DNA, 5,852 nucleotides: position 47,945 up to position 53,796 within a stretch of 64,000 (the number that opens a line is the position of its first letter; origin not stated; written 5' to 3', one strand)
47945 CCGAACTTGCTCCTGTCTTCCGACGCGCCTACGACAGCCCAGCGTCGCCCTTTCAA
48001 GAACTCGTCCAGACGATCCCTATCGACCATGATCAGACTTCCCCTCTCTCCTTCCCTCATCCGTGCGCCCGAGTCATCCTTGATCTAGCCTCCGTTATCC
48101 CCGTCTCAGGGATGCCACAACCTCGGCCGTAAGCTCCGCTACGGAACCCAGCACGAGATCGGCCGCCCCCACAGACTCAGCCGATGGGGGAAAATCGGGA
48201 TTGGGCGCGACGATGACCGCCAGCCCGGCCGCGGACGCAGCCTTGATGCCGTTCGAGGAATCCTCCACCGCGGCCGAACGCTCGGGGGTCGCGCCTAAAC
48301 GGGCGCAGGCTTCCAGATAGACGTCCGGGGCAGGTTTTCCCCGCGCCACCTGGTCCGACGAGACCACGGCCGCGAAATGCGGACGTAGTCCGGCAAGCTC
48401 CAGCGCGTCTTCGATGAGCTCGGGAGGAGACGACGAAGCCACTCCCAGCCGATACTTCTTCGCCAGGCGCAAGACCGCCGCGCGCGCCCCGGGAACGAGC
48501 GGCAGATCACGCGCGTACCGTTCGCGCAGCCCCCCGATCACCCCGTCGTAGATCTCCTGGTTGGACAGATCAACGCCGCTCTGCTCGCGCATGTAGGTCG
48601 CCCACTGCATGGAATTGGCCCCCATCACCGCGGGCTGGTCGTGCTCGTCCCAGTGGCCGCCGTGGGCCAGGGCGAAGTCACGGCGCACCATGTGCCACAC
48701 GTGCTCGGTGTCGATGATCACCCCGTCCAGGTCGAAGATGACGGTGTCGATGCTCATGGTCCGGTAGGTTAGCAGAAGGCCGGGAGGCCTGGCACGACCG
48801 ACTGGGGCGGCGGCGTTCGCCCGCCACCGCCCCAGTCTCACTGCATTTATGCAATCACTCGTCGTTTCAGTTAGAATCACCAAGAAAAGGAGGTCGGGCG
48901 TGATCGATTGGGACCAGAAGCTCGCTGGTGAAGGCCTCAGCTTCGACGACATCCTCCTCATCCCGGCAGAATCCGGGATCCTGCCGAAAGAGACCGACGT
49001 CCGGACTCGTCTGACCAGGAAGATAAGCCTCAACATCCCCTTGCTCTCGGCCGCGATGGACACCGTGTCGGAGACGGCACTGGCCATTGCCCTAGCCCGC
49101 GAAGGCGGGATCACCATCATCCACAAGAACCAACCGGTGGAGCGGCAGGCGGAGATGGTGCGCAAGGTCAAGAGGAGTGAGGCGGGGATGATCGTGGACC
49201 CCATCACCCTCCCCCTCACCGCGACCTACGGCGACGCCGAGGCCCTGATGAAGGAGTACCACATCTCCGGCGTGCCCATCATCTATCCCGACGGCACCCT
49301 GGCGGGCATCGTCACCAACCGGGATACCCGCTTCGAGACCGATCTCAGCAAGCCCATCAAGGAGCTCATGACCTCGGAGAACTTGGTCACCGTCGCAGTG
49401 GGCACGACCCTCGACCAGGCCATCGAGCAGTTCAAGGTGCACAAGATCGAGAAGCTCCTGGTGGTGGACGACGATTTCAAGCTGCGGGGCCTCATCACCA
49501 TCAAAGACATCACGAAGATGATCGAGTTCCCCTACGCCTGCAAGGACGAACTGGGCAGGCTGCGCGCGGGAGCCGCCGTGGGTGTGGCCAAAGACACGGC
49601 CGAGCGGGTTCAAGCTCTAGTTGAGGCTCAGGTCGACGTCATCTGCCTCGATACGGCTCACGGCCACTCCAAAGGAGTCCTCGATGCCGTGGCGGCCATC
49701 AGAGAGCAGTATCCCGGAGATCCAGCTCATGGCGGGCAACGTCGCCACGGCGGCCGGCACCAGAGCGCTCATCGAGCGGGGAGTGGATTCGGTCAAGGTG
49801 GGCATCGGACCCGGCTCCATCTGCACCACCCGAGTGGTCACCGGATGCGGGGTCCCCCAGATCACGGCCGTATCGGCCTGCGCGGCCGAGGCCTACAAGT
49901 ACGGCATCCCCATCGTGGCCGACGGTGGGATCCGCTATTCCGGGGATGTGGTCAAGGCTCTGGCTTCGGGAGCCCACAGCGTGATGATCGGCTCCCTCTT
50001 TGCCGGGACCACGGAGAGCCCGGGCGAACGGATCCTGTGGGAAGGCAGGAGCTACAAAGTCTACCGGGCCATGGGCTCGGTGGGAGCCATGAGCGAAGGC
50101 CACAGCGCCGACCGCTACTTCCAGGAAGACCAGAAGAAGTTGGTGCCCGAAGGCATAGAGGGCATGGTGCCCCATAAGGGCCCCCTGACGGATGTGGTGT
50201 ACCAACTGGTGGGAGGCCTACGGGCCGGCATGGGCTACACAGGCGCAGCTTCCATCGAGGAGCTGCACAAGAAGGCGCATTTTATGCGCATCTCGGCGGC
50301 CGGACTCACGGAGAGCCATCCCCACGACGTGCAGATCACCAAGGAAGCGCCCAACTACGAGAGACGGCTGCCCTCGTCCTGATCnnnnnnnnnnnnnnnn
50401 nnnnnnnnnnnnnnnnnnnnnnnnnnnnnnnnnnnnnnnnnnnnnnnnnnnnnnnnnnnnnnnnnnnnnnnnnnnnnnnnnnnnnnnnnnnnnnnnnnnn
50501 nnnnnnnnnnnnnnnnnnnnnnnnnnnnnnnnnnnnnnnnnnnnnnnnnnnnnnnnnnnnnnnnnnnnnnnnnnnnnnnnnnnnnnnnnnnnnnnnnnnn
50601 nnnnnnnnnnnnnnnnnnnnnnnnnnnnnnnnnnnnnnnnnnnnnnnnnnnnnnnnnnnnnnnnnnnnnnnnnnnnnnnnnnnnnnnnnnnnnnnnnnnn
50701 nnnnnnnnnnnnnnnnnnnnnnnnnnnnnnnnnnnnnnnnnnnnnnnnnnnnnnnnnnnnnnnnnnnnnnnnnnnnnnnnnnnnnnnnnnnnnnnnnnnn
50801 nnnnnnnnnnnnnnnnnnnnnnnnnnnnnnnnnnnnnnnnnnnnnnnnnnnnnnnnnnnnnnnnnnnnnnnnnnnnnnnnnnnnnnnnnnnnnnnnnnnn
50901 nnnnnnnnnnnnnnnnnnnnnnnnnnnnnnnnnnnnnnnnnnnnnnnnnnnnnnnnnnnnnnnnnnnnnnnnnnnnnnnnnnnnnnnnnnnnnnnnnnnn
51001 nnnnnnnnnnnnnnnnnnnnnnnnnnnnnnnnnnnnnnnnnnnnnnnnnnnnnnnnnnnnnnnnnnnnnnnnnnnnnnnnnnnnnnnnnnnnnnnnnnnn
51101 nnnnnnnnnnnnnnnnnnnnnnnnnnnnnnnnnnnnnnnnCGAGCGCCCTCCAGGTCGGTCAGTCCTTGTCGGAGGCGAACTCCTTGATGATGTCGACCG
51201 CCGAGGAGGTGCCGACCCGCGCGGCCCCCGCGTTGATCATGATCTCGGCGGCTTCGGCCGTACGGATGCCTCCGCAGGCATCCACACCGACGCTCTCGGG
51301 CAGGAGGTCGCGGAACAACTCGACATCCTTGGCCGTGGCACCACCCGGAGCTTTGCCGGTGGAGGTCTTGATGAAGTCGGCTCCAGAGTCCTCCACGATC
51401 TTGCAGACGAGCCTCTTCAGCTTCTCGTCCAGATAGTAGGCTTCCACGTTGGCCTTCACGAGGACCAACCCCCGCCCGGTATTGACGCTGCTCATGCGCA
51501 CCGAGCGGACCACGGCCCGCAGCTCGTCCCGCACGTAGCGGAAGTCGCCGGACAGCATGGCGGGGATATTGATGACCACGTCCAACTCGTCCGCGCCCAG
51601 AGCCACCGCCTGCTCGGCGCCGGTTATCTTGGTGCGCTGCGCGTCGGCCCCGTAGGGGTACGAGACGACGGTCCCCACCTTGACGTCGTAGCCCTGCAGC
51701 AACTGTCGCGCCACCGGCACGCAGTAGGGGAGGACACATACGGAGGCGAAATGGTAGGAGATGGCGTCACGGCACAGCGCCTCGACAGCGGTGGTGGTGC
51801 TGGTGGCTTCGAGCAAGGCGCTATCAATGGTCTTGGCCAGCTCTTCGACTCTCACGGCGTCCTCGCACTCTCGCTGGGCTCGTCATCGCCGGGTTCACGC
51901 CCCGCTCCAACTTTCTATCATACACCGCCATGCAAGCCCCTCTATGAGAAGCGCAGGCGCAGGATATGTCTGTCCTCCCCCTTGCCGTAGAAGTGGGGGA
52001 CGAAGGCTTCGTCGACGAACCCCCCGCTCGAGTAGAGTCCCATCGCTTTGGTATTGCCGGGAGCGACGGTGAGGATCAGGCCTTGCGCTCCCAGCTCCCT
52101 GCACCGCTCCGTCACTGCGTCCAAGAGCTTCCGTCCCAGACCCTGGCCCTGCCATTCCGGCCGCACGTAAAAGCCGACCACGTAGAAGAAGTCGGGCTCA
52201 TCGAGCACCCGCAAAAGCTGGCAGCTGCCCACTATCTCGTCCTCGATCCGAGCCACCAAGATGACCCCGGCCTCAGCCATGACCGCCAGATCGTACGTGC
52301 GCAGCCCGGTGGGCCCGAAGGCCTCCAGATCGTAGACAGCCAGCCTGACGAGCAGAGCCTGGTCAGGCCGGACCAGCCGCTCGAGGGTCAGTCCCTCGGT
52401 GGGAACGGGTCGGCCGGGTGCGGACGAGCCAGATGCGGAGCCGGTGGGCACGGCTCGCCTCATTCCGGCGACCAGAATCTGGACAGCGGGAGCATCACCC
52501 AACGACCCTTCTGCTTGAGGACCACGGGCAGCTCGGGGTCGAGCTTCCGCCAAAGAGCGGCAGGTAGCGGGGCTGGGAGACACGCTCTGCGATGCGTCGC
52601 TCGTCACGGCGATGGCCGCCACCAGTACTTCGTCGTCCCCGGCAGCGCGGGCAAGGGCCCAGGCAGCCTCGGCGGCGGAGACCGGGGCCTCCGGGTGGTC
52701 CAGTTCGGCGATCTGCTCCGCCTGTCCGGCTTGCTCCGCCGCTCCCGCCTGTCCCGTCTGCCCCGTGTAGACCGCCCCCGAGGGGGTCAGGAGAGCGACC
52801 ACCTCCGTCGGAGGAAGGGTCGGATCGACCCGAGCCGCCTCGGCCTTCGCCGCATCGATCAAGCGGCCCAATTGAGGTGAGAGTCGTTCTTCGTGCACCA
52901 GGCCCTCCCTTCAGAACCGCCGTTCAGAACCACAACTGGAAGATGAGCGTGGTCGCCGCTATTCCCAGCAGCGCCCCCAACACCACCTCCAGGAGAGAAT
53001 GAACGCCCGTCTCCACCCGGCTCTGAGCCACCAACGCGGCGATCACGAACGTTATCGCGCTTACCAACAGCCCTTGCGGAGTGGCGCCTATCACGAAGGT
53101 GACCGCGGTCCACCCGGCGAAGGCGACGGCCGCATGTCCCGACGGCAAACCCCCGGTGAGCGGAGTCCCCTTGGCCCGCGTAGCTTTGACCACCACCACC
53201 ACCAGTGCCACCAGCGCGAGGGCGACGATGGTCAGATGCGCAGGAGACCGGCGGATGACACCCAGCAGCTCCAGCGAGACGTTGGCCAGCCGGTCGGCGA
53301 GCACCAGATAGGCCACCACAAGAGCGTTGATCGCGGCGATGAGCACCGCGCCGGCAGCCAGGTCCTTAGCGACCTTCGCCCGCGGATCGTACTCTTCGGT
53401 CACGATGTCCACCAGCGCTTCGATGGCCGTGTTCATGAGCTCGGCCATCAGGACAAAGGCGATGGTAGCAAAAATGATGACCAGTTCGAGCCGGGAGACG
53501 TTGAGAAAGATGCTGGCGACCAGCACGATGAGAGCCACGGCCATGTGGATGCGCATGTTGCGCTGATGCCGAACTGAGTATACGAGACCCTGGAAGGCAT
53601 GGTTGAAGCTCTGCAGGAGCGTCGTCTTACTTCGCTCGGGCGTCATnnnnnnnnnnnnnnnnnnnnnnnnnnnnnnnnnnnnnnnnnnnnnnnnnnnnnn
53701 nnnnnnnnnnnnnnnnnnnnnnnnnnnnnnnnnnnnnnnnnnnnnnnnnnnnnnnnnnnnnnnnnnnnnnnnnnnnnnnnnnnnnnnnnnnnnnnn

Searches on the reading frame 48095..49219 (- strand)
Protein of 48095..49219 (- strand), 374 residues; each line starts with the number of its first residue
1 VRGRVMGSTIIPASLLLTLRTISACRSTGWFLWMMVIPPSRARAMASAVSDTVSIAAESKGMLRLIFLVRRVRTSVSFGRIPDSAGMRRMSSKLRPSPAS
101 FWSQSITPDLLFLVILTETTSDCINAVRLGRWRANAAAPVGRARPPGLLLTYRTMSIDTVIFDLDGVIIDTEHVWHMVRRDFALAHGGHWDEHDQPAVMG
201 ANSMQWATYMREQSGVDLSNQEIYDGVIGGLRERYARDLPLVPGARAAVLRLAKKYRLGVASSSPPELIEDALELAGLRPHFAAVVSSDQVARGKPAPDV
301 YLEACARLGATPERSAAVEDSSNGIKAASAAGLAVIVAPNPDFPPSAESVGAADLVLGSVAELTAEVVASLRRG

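Call 26: search_protein_families(library=pfam, proteins=[window:48095-49219:-], max_evalue=0.00001)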
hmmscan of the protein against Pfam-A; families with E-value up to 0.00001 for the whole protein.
window:48095-49219:- (374 aa): 2 families
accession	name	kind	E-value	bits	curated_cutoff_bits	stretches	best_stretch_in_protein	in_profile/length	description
PF00702.32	Hydrolase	-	3.1e-30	106.4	26.4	1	157-332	1-191/191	haloacid dehalogenase-like hydrolase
PF13419.12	HAD_2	-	1.9e-27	97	23.8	1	160-337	1-177/178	Haloacid dehalogenase-like hydrolase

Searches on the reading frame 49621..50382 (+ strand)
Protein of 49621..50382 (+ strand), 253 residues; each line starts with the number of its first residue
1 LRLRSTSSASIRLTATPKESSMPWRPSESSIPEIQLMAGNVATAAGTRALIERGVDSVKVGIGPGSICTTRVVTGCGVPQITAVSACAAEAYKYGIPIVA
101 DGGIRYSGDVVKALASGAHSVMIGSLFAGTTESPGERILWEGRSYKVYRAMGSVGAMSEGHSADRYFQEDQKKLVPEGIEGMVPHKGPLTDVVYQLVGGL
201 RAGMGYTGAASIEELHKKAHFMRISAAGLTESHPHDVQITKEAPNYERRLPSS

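Call 70: search_protein_families(library=pfam, proteins=[window:49621-50382:+], max_evalue=0.000001)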
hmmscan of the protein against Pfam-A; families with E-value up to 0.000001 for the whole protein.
window:49621-50382:+ (253 aa): 3 families
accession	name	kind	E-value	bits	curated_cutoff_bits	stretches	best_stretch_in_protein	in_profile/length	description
PF00478.31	IMPDH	-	1.1e-95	321.1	25.6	1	30-235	142-345/345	IMP dehydrogenase / GMP reductase domain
PF01070.24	FMN_dh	-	1.1e-09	38.3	24.9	1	43-128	228-306/350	FMN-dependent dehydrogenase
PF03060.21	NMO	-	3.8e-08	33.5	28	1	37-136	139-234/331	Nitronate monooxygenase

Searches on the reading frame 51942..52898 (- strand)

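Call 26: search_protein_families(library=pfam, proteins=[window:51942-52898:-], max_evalue=0.00001)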
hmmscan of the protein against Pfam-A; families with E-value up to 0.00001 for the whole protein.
window:51942-52898:- (318 aa): 5 families
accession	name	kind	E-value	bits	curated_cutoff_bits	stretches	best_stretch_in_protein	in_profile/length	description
PF00583.31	Acetyltransf_1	-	1.2e-18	68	20.7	1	205-292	27-114/116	Acetyltransferase (GNAT) family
PF13508.13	Acetyltransf_7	-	2.1e-14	54.1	27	1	211-295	3-83/84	Acetyltransferase (GNAT) domain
PF13673.13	Acetyltransf_10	-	1.3e-10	41.8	23.6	1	210-296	30-109/128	Acetyltransferase (GNAT) domain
PF13302.13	Acetyltransf_3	-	1.8e-07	32.3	25.4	1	213-294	55-137/138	Acetyltransferase (GNAT) domain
PF08445.16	FR47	-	3.4e-07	30.6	22.1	1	239-294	23-77/86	FR47-like protein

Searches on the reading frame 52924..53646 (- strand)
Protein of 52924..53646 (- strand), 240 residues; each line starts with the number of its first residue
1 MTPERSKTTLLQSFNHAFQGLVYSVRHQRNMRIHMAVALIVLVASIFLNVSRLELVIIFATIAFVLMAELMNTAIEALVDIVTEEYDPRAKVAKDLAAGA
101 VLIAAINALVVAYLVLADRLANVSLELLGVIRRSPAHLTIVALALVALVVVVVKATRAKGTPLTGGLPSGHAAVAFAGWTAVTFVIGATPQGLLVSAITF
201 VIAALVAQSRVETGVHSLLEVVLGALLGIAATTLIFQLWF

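Call 70: search_protein_families(library=pfam, proteins=[window:52924-53646:-], max_evalue=0.000001)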
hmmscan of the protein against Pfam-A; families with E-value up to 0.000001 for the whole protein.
window:52924-53646:- (240 aa): 2 families
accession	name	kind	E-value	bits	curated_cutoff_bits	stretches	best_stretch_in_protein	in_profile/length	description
PF01219.24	DAGK_prokar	-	1.9e-35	121.2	22.3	1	16-116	2-102/102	Prokaryotic diacylglycerol kinase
PF01569.27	PAP2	-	2.4e-11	43.9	27.2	1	164-238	48-124/130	PAP2 superfamily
